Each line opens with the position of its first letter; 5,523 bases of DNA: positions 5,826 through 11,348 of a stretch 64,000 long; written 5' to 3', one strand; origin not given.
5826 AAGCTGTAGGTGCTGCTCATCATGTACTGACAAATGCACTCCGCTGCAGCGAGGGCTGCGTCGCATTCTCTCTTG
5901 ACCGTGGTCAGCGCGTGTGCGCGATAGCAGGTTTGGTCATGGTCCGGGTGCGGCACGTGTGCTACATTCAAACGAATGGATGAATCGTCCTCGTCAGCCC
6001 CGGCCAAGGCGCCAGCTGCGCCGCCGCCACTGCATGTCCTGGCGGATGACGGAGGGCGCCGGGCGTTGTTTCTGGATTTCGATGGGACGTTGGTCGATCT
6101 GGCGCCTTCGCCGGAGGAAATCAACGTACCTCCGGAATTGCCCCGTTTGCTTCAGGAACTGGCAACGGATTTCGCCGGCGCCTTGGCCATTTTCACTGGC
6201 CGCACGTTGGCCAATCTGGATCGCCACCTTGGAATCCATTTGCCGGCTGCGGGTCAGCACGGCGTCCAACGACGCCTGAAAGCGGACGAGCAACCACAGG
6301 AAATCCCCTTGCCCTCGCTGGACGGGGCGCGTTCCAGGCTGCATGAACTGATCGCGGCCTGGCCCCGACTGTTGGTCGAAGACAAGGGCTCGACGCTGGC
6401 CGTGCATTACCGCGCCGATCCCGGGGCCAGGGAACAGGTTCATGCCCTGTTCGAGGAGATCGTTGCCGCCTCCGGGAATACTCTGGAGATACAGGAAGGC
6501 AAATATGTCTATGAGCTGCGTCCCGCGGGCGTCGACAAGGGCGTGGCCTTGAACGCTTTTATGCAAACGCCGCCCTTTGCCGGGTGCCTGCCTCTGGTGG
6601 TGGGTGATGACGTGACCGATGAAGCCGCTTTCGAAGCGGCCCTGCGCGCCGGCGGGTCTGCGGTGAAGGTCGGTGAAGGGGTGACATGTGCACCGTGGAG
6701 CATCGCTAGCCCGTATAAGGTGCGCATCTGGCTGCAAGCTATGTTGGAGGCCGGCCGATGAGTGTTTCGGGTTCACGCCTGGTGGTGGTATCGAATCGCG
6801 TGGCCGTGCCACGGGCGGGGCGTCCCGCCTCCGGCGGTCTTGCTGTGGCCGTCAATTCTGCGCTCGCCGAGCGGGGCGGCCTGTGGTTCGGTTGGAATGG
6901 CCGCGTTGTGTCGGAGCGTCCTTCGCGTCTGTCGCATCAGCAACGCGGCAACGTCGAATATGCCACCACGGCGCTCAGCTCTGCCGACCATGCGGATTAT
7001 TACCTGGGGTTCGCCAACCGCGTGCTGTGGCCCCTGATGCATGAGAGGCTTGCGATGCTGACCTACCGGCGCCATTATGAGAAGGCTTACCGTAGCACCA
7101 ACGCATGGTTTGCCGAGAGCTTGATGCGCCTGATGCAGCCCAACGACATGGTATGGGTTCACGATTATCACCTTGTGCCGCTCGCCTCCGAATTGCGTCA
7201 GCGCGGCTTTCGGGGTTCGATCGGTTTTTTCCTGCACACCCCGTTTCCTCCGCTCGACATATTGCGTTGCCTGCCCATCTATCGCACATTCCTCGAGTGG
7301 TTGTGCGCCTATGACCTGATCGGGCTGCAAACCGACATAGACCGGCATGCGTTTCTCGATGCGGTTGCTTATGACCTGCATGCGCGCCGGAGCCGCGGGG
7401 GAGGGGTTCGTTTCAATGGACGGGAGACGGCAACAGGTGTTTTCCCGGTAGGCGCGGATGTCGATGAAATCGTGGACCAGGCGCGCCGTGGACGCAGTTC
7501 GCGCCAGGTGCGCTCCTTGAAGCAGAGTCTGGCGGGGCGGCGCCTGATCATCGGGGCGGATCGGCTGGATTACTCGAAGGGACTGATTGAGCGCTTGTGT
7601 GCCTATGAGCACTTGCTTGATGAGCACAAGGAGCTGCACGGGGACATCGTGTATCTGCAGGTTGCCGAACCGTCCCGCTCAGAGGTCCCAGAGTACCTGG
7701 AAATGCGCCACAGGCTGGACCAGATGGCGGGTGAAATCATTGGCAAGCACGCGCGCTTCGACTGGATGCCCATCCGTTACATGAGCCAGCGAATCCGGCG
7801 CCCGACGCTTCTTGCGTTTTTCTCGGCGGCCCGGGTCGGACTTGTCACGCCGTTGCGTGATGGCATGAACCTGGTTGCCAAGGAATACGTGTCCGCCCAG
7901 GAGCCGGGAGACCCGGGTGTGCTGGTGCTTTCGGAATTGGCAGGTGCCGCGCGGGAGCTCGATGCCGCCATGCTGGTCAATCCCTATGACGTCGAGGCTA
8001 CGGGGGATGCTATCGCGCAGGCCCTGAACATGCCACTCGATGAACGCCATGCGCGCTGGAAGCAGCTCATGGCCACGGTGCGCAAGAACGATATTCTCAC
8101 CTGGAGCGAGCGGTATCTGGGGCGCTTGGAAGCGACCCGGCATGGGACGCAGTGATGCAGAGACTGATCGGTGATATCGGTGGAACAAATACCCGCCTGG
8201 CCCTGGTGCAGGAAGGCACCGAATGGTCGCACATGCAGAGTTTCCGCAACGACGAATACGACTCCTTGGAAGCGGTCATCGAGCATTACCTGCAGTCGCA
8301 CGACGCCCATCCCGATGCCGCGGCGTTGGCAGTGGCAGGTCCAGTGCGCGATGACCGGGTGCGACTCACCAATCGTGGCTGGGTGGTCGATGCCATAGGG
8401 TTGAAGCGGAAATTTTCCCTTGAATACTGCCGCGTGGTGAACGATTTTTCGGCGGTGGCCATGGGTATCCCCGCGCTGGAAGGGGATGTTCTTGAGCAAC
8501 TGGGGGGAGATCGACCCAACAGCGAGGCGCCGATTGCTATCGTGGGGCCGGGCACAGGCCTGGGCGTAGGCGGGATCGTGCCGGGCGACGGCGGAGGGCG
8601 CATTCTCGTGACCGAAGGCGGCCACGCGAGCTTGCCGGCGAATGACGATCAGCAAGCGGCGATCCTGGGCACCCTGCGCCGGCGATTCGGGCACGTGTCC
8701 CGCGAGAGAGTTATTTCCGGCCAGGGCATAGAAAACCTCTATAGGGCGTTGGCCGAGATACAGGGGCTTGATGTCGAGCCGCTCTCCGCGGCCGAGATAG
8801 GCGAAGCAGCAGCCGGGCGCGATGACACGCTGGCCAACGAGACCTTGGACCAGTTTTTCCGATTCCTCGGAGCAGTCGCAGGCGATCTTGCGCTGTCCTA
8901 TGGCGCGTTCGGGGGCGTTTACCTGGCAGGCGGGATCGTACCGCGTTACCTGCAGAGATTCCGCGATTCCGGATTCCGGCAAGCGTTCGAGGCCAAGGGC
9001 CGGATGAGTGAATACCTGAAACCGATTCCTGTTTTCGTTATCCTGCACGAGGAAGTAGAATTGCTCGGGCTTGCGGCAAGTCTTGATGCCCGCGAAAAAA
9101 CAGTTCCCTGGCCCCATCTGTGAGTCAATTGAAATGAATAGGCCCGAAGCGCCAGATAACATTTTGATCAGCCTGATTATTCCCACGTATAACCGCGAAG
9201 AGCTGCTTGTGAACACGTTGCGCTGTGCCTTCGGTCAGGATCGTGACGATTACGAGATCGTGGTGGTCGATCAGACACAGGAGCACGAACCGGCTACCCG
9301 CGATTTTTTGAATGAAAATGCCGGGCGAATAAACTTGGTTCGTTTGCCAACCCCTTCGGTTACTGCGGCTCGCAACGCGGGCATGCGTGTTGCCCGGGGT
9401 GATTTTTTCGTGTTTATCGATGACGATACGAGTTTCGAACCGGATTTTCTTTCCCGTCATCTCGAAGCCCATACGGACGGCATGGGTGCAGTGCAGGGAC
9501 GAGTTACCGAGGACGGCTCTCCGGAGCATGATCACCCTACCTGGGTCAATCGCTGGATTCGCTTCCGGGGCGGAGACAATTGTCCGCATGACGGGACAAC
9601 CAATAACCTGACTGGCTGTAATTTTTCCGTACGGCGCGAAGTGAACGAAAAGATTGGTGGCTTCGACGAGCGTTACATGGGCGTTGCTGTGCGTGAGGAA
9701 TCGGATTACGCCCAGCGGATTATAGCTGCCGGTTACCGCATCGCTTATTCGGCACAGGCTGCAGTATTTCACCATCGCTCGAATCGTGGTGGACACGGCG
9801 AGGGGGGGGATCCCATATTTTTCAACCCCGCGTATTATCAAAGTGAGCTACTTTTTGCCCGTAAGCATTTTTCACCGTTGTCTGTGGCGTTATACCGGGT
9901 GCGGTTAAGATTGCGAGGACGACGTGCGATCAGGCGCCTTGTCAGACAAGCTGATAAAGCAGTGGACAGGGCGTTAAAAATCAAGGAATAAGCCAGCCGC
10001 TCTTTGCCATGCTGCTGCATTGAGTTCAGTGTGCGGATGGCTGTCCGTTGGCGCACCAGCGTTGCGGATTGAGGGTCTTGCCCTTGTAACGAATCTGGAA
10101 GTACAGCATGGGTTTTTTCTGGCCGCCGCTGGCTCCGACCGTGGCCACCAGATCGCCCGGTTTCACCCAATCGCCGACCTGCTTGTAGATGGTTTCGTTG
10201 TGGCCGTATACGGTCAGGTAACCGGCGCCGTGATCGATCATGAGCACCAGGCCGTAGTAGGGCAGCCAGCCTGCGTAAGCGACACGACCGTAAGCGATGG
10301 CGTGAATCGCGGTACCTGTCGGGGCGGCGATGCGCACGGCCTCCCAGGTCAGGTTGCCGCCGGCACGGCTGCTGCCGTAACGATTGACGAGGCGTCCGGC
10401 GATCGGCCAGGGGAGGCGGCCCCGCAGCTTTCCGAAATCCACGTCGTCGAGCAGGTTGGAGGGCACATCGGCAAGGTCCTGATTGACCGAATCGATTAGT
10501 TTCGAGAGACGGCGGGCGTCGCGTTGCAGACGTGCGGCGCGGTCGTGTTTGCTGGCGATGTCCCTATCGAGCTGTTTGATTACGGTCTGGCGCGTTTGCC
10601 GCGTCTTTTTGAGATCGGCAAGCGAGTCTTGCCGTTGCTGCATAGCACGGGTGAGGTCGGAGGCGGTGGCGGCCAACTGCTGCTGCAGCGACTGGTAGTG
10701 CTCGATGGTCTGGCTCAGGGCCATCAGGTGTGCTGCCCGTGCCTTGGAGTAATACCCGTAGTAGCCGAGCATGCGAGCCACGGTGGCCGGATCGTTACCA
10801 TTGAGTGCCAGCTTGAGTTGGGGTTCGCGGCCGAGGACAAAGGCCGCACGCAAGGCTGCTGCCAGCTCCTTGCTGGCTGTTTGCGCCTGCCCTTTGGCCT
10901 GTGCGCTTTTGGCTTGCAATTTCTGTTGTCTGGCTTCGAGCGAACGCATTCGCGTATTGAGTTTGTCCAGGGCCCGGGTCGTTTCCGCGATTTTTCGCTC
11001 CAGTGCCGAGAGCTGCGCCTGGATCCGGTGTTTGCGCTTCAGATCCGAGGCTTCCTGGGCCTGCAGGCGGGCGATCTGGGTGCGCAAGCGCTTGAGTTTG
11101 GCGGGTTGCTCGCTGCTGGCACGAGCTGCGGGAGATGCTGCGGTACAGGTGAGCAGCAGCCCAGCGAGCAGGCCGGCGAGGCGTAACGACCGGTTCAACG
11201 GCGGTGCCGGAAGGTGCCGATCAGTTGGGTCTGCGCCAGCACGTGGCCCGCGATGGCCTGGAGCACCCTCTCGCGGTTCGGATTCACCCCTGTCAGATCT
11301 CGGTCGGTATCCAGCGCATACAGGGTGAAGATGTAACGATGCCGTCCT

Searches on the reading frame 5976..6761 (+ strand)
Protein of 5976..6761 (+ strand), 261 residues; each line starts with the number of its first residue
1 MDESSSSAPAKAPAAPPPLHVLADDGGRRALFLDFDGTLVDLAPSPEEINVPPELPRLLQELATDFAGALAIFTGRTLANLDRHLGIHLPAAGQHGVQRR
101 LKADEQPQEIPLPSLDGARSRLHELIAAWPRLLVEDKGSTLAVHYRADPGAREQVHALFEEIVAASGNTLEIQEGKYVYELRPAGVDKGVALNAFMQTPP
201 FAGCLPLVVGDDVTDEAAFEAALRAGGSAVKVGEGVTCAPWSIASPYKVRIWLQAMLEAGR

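Call 35: search_protein_families(library=pfam, proteins=[window:5976-6761:+], max_evalue=0.00001)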
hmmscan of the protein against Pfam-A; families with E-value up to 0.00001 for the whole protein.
window:5976-6761:+ (261 aa): 1 family
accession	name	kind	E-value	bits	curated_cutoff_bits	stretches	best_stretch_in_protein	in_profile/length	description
PF02358.22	Trehalose_PPase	-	4e-30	105.1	27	1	32-225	1-206/235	Trehalose-phosphatase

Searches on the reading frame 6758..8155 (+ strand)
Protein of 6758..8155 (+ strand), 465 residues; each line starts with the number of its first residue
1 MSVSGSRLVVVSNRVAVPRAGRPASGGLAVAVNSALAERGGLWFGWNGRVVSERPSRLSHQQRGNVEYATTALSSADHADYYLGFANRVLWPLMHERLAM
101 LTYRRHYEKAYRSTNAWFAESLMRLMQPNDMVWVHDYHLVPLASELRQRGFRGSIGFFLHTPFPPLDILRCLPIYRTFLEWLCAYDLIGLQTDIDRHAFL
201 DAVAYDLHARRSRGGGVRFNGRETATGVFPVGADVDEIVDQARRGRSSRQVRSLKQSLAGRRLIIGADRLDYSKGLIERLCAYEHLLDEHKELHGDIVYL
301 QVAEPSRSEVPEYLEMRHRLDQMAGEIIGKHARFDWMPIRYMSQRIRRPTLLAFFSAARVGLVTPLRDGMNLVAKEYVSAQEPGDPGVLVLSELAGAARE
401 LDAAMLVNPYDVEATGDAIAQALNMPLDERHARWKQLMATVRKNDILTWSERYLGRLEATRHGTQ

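Call 35: search_protein_families(library=pfam, proteins=[window:6758-8155:+], max_evalue=0.00001)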
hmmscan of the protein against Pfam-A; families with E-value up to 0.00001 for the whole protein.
window:6758-8155:+ (465 aa): 1 family
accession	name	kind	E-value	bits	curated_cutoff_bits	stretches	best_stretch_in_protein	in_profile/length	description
PF00982.27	Glyco_transf_20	-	6.6e-124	414.6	32.5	1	23-458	29-472/473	Glycosyltransferase family 20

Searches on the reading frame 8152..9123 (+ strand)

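Call 35: search_protein_families(library=pfam, proteins=[window:8152-9123:+], max_evalue=0.00001)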
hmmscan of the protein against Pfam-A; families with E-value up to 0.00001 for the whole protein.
window:8152-9123:+ (323 aa): 2 families
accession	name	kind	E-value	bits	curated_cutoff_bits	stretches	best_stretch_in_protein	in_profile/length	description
PF02685.22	Glucokinase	-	2.6e-108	362.2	22.1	1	5-312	1-312/314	Glucokinase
PF00480.26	ROK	-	7.4e-08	32.7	22.9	1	8-250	5-233/294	ROK family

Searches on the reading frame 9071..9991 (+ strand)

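Call 35: search_protein_families(library=pfam, proteins=[window:9071-9991:+], max_evalue=0.00001)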
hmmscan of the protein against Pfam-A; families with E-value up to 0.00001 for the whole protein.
window:9071-9991:+ (306 aa): 4 families
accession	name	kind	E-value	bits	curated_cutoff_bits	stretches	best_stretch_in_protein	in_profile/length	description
PF00535.33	Glycos_transf_2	-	2.5e-26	93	23.3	1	34-196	1-168/168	Glycosyl transferase family 2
PF13641.12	Glyco_tranf_2_3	-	7.2e-15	56.1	27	1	33-235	3-212/230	Glycosyltransferase like family 2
PF10111.15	Glyco_tranf_2_2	-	5.1e-07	29.9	27.3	0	34-132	1-104/276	Glycosyltransferase like family 2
PF13632.12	Glyco_trans_2_3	-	5.3e-07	30.1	27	1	113-235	2-123/198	Glycosyl transferase family group 2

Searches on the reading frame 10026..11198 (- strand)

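Call 35: search_protein_families(library=pfam, proteins=[window:10026-11198:-], max_evalue=0.00001)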
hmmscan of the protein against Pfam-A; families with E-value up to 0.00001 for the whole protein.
window:10026-11198:- (390 aa): 1 family
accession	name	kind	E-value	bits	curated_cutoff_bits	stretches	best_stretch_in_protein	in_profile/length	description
PF01551.29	Peptidase_M23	-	1.4e-26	92.9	28.7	1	285-378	3-96/96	Peptidase family M23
